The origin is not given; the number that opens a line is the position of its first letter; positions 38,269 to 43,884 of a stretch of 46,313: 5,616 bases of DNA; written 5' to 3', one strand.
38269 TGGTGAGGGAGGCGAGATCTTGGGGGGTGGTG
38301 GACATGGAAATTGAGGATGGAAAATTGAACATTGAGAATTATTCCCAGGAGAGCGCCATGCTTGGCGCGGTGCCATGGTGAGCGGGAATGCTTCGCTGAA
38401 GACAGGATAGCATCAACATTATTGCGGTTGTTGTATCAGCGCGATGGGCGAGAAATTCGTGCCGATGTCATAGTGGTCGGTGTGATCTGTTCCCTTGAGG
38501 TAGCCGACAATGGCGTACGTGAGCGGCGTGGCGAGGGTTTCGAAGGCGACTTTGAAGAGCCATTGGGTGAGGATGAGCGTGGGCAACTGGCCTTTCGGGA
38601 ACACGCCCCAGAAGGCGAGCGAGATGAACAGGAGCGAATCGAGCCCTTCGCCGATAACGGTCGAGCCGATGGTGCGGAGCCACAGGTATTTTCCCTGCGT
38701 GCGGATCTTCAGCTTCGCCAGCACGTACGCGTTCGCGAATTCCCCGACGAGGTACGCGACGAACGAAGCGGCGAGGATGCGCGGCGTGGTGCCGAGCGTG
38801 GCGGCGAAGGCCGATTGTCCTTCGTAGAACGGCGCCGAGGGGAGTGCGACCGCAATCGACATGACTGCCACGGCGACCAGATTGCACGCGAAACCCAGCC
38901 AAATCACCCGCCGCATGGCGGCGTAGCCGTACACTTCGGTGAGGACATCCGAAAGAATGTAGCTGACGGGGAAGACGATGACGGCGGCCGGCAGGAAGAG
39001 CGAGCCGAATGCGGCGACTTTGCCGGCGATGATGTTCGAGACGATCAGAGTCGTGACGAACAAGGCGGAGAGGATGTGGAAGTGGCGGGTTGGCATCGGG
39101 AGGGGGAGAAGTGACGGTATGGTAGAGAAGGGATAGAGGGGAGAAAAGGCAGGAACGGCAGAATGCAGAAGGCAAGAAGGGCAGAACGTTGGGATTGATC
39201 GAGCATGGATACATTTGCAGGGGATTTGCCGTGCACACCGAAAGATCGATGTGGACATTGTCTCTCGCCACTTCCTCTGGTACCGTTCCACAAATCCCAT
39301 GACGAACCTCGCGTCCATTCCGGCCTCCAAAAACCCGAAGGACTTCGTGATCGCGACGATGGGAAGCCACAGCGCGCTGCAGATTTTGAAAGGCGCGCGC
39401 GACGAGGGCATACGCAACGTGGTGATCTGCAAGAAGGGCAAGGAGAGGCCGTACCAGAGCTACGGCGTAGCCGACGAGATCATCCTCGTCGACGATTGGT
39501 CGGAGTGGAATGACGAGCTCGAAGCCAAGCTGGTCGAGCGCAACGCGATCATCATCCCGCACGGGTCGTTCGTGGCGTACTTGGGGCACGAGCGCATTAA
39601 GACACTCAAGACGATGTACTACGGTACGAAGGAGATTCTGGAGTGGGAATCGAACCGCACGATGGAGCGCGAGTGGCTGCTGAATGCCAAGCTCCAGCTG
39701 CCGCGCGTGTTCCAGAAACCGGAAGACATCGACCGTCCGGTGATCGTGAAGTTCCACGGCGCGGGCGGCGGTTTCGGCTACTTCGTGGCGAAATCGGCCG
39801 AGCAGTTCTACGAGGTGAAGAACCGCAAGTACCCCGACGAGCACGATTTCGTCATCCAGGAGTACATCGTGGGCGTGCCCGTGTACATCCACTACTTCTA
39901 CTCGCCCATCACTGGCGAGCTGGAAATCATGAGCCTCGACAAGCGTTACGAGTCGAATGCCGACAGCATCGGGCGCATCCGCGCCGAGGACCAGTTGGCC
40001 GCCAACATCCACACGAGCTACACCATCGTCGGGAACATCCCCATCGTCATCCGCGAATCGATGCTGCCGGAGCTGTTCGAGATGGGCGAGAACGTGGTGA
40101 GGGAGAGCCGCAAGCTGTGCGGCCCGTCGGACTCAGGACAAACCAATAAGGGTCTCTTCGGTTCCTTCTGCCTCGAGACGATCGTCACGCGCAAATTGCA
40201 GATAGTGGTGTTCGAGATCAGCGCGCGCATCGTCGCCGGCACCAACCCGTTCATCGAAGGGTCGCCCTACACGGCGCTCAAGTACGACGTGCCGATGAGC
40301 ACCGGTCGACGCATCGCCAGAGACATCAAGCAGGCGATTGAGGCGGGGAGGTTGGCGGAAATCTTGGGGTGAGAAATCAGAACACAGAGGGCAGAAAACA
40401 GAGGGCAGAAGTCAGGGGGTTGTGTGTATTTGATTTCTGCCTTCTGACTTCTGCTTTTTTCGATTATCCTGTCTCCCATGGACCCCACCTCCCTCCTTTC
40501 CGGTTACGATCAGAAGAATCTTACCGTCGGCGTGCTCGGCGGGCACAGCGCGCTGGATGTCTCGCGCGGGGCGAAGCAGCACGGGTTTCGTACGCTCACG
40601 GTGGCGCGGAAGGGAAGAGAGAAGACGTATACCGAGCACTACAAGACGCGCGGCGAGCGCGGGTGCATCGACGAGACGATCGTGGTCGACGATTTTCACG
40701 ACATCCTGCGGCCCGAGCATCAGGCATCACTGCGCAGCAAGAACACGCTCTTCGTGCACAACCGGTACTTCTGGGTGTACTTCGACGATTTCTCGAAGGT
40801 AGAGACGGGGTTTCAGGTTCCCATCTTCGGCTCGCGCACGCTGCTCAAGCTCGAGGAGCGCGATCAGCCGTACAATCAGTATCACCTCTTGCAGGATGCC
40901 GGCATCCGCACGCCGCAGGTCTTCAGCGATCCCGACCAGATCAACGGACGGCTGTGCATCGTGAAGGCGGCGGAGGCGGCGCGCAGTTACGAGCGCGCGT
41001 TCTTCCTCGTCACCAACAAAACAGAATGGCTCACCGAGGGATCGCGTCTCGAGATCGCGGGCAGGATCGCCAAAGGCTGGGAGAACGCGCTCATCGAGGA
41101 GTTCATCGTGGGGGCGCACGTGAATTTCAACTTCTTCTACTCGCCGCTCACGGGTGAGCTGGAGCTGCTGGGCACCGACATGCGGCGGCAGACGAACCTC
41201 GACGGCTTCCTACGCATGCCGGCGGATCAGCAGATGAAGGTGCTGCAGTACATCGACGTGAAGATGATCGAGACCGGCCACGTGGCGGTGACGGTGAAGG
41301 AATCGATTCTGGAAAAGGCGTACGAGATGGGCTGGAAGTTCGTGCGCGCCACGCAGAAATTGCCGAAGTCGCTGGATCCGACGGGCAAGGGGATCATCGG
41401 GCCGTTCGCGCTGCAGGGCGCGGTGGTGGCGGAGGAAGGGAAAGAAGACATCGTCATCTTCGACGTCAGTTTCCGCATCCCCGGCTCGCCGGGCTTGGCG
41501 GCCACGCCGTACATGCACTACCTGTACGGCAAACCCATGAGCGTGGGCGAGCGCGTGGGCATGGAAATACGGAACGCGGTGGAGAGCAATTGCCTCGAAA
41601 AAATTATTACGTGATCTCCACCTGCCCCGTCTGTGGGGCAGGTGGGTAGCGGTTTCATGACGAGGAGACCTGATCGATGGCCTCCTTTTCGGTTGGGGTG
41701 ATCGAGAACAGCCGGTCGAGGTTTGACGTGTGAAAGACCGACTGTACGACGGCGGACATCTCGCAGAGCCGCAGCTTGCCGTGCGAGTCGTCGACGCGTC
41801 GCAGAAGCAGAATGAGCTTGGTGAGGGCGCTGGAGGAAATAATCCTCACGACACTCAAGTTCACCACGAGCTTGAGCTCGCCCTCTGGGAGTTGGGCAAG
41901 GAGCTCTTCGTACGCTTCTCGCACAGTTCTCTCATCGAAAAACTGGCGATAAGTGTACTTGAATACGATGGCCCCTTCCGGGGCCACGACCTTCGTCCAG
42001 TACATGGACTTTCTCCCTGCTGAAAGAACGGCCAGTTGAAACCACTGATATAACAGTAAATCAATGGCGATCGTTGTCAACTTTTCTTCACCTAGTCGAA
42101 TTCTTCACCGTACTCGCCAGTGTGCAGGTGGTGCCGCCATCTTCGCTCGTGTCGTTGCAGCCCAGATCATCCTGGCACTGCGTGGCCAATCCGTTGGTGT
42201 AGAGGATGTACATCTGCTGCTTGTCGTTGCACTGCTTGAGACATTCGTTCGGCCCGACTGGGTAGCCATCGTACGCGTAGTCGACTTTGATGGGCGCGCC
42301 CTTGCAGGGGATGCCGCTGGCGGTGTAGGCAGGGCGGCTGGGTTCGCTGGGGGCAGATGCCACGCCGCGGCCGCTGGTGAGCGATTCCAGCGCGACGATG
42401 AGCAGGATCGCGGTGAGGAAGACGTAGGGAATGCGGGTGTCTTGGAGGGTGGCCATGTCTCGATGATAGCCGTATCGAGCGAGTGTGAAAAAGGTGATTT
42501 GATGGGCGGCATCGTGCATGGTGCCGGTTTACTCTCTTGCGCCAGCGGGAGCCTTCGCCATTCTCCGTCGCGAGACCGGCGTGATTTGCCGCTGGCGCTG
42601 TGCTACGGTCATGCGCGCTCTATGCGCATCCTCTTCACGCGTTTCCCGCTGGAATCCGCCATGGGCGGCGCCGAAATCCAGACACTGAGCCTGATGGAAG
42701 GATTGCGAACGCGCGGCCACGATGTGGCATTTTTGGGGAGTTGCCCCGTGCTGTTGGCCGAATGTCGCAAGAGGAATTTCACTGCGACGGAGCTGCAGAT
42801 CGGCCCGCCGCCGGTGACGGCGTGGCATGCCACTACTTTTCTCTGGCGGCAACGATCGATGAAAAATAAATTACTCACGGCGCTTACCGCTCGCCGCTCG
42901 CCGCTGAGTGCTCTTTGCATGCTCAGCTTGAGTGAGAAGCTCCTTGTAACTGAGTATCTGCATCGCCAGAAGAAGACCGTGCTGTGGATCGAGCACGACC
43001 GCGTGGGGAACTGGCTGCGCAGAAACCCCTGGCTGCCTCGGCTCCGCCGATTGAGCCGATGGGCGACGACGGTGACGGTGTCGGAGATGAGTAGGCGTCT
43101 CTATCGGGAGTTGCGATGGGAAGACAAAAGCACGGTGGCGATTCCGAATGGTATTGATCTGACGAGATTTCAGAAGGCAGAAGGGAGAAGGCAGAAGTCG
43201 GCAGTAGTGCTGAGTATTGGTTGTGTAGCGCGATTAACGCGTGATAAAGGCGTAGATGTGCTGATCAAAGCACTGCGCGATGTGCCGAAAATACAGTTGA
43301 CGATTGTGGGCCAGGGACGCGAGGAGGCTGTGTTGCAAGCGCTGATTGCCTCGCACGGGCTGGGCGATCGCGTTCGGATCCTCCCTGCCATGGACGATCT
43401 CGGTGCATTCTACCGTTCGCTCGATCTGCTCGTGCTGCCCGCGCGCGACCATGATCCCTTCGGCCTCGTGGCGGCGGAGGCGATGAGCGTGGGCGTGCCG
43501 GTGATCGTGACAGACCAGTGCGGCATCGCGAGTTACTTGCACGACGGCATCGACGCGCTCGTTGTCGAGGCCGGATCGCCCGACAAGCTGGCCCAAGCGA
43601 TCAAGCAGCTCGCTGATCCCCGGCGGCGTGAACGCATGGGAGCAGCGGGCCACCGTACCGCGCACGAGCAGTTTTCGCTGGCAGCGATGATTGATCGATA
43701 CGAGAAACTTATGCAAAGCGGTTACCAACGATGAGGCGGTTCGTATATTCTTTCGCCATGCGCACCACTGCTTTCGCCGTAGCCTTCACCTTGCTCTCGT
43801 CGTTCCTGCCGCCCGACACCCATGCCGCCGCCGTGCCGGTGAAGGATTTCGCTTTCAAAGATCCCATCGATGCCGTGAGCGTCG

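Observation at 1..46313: Most intergenic spacers are occupied by families of degenerate 7-8-nt tandem-repeat arrays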

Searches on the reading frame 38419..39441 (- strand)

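Call 14: search_protein_families(library=pfam, proteins=[window:38419-39441:-])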
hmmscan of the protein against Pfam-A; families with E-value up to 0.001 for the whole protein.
window:38419-39441:- (340 aa): 1 family
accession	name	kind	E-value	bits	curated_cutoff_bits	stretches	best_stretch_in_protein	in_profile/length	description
PF02592.20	Vut_1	-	2.9e-53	180.8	27.2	1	151-310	1-151/152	Putative vitamin uptake transporter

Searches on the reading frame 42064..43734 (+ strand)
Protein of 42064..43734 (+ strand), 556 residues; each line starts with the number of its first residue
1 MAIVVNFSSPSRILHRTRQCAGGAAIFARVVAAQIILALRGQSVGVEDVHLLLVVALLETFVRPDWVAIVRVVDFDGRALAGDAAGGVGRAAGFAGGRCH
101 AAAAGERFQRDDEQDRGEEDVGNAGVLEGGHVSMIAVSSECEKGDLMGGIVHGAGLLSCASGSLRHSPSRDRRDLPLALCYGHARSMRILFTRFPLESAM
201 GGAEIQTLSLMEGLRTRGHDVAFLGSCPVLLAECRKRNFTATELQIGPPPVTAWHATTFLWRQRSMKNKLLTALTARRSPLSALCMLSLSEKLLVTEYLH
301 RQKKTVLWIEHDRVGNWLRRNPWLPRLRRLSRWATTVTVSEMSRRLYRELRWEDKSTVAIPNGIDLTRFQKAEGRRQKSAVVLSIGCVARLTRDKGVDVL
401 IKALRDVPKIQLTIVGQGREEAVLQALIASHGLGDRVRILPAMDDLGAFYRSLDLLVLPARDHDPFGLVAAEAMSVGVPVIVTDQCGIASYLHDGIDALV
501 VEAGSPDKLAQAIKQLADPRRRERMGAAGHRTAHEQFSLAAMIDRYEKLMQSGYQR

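Call 14: search_protein_families(library=pfam, proteins=[window:42064-43734:+])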
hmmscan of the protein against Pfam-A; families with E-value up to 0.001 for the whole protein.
window:42064-43734:+ (556 aa): 6 families
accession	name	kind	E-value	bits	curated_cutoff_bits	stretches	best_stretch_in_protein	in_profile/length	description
PF00534.26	Glycos_transf_1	-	2.5e-35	122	26.4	1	385-529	18-169/172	Glycosyl transferases group 1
PF13692.12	Glyco_trans_1_4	-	6.1e-31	108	27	1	385-517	4-140/142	Glycosyl transferases group 1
PF20706.3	GT4-conflict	-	1.4e-12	47.8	26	1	355-528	172-366/385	Family 4 Glycosyltransferase in conflict systems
PF13439.12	Glyco_transf_4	-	1.3e-09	38.8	28.5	1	200-368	1-170/170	Glycosyltransferase Family 4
PF13524.12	Glyco_trans_1_2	-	1.8e-08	34.9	25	1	400-545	5-141/144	Glycosyl transferase-like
PF13579.12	Glyco_trans_4_4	-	2.4e-05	25.1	29.7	1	201-363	1-158/158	Glycosyl transferase 4-like domain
